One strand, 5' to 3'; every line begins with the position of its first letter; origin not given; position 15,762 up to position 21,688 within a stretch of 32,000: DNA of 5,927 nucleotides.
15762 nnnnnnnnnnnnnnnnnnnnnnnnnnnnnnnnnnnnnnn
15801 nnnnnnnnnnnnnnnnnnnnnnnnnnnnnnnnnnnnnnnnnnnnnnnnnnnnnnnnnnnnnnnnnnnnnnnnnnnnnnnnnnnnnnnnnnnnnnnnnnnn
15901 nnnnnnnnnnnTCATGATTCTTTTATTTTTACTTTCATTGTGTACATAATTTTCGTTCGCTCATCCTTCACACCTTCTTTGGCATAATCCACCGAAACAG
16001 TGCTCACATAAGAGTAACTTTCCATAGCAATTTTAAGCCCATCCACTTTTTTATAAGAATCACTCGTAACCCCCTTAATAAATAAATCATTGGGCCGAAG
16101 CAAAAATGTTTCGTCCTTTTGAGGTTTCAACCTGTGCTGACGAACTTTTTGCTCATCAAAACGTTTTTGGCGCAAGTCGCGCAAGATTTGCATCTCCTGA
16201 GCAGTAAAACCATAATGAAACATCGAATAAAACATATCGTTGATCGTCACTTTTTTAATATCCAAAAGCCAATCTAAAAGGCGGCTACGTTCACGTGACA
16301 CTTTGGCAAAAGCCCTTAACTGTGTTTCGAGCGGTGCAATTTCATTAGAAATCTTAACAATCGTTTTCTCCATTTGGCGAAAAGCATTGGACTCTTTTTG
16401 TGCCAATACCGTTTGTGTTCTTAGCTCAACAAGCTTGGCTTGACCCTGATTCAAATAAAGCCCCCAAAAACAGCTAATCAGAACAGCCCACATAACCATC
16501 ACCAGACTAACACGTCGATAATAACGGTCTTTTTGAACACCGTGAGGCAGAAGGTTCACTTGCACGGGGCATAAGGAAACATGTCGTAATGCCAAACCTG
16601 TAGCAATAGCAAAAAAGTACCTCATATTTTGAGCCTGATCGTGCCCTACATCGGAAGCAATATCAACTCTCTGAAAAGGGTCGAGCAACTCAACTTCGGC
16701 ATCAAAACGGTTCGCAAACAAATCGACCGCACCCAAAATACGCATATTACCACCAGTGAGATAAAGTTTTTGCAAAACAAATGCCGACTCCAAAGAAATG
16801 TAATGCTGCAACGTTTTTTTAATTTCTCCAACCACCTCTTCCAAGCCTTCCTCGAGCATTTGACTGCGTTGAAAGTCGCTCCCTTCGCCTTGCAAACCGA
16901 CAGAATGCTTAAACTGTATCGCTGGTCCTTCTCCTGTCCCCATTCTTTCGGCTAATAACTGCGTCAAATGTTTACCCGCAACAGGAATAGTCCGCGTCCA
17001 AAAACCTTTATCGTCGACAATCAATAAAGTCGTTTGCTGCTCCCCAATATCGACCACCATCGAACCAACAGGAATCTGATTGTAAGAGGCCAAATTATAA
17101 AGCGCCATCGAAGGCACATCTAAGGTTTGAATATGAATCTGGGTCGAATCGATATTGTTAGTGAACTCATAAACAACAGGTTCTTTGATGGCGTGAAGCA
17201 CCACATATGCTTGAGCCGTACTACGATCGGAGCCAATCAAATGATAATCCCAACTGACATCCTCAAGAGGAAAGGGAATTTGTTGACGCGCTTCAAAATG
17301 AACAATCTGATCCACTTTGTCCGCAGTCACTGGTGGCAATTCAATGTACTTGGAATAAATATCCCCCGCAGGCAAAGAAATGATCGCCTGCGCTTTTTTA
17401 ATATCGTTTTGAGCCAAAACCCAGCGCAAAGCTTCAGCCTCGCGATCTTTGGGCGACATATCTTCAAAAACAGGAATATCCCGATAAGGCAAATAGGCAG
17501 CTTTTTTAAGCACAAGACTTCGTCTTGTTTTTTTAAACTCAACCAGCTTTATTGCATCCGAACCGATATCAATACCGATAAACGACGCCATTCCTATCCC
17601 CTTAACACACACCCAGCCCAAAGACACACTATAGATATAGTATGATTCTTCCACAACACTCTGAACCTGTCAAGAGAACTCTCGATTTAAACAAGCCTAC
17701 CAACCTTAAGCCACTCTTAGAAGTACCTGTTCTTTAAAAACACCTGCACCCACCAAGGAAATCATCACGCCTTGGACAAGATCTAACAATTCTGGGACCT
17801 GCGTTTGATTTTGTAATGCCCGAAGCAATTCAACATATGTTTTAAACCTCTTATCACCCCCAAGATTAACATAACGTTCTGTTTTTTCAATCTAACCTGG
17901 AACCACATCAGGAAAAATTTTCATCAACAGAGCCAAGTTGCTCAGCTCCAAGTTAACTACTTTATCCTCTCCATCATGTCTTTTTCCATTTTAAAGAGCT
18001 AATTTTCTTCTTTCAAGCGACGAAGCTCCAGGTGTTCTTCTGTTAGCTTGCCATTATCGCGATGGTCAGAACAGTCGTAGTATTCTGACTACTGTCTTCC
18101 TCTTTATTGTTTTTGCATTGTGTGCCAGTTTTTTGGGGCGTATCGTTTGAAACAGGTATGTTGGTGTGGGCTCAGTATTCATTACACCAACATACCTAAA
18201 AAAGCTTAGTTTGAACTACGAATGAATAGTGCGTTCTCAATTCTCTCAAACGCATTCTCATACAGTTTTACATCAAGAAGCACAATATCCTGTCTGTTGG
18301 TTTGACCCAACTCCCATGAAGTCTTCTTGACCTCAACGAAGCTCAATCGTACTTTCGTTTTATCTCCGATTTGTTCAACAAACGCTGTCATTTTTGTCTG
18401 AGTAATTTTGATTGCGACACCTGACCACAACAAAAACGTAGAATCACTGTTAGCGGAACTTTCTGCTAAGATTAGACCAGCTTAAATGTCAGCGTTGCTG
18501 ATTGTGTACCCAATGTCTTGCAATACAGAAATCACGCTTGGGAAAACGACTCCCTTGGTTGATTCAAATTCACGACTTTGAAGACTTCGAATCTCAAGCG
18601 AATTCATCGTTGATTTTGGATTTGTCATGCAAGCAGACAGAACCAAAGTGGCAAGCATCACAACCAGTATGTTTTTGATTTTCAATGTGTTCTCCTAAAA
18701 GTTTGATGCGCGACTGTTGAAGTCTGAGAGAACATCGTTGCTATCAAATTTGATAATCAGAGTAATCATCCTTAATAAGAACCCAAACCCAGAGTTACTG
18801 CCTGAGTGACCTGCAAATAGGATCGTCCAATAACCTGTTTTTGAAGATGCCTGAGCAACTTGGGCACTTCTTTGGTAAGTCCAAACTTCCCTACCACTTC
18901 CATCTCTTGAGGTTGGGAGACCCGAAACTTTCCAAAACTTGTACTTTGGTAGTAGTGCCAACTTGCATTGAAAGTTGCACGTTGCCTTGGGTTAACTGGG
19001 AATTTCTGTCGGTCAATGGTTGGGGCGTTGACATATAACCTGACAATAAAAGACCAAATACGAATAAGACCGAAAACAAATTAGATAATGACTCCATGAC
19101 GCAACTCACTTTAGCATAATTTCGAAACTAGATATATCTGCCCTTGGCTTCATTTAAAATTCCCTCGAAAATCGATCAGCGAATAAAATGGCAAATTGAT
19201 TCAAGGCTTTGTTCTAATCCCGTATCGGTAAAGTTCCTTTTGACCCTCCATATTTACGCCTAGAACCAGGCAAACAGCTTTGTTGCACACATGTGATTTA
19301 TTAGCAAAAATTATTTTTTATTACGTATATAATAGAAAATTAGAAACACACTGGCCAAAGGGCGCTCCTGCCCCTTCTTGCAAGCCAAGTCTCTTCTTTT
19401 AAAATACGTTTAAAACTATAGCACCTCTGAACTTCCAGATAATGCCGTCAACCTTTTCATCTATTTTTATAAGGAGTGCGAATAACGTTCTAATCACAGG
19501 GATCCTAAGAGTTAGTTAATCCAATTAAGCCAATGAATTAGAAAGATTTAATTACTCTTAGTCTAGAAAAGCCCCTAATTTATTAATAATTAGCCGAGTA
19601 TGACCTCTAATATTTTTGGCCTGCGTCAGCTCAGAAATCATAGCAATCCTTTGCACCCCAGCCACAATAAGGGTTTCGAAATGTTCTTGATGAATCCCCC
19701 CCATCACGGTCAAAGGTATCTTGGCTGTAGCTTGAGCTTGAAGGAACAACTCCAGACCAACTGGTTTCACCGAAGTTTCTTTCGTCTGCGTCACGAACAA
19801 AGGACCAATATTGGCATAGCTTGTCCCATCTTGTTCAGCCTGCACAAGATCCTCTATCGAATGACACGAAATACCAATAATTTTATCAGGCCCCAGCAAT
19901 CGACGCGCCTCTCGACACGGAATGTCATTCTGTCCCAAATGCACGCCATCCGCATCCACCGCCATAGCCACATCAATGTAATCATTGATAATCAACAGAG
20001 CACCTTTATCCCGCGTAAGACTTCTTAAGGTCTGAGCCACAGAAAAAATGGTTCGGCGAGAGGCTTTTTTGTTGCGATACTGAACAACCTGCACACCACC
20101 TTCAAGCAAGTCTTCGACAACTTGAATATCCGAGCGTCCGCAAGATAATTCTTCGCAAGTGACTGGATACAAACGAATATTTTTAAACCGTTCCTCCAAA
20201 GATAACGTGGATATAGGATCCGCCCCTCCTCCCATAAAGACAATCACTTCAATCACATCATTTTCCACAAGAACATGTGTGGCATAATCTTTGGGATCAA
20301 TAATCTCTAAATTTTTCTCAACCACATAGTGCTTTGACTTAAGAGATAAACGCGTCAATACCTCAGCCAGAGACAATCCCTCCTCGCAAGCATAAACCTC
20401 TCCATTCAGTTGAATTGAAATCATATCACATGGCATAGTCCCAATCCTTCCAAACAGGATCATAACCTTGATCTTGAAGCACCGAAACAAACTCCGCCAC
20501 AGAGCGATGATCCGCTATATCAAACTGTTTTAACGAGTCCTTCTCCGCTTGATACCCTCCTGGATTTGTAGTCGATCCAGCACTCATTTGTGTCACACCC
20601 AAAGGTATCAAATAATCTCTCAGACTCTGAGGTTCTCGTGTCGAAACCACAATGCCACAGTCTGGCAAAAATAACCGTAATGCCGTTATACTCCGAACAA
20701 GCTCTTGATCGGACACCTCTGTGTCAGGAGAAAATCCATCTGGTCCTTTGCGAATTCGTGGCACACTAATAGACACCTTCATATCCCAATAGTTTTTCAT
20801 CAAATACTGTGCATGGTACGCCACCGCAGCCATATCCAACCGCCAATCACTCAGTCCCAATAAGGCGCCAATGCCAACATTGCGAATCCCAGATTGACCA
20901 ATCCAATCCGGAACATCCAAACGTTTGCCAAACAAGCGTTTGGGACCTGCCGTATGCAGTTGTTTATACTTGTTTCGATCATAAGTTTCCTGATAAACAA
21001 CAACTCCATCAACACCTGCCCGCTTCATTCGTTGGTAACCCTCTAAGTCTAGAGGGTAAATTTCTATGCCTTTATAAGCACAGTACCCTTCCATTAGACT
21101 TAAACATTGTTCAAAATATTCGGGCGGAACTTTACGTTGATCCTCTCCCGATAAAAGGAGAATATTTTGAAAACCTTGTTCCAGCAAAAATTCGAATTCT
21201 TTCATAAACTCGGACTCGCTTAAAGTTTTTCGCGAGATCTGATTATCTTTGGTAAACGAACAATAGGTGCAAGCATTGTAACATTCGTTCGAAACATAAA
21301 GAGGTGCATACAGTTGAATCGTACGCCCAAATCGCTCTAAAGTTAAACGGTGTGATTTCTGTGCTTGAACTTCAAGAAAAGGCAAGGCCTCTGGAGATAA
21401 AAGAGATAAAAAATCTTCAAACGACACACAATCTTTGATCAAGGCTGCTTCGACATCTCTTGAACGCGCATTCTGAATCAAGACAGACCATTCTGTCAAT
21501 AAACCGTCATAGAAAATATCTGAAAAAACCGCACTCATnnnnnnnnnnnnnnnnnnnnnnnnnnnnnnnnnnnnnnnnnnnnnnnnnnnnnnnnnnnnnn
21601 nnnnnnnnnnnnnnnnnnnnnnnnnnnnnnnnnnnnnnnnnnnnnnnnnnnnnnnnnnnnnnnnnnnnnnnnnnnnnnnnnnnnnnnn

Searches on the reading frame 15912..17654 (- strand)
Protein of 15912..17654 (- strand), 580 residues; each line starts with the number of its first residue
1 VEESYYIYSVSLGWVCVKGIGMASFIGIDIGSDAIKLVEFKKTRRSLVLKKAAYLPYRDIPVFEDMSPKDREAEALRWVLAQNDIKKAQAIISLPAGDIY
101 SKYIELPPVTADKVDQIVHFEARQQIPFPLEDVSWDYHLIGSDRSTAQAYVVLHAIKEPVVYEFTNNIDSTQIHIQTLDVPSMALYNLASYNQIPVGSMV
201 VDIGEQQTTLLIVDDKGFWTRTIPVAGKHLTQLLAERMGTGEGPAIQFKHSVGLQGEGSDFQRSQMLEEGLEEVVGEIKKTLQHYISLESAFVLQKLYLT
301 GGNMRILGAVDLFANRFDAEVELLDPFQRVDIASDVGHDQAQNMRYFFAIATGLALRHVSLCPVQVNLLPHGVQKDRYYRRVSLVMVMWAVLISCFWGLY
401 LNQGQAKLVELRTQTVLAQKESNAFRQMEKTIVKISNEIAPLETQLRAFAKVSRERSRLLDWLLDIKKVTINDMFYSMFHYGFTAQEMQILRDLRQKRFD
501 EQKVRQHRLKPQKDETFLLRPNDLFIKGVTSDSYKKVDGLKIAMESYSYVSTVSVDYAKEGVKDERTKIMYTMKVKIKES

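Call 5: search_protein_families(library=pfam, proteins=[window:15912-17654:-], max_evalue=0.01)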
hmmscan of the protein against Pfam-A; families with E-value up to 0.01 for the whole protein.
window:15912-17654:- (580 aa): 2 families
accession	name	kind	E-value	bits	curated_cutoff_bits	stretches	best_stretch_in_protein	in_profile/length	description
PF11104.14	PilM_2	-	5.5e-41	141.1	27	1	27-358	1-339/340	Type IV pilus assembly protein PilM;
PF14450.12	FtsA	-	4.4e-06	27.5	31.8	1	199-327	1-113/127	Cell division protein FtsA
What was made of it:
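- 15912..17654 (-): First gene of the cluster: a PilM-like ATPase-fold protein with a C-terminal PilN-like extension (MshI-like fusion). The true start is probably the ATG about 21 codons inside the listed GTG ORF. Pfam PilM_2 E=5.5e-41 (call 5).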

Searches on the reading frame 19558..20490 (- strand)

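Call 5: search_protein_families(library=pfam, proteins=[window:19558-20490:-], max_evalue=0.01)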
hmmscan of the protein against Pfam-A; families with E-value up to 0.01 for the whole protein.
window:19558-20490:- (310 aa): 2 families
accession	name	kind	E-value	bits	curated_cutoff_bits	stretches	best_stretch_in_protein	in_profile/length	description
PF02581.23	TMP-TENI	-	8.8e-60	201.6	27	1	107-287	1-179/180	Thiamine monophosphate synthase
PF02597.26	ThiS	-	1.8e-10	41.6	22.5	1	26-89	1-76/76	ThiS family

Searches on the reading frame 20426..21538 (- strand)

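Call 5: search_protein_families(library=pfam, proteins=[window:20426-21538:-], max_evalue=0.01)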
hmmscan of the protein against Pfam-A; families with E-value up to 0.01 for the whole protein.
window:20426-21538:- (370 aa): 2 families
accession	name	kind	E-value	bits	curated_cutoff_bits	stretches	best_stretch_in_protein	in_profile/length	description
PF06968.18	BATS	-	3.9e-16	59.4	22.2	1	258-359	1-87/88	Biotin and Thiamin Synthesis associated domain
PF04055.27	Radical_SAM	-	1.9e-09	38.3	29.5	1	81-233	2-158/166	Radical SAM superfamily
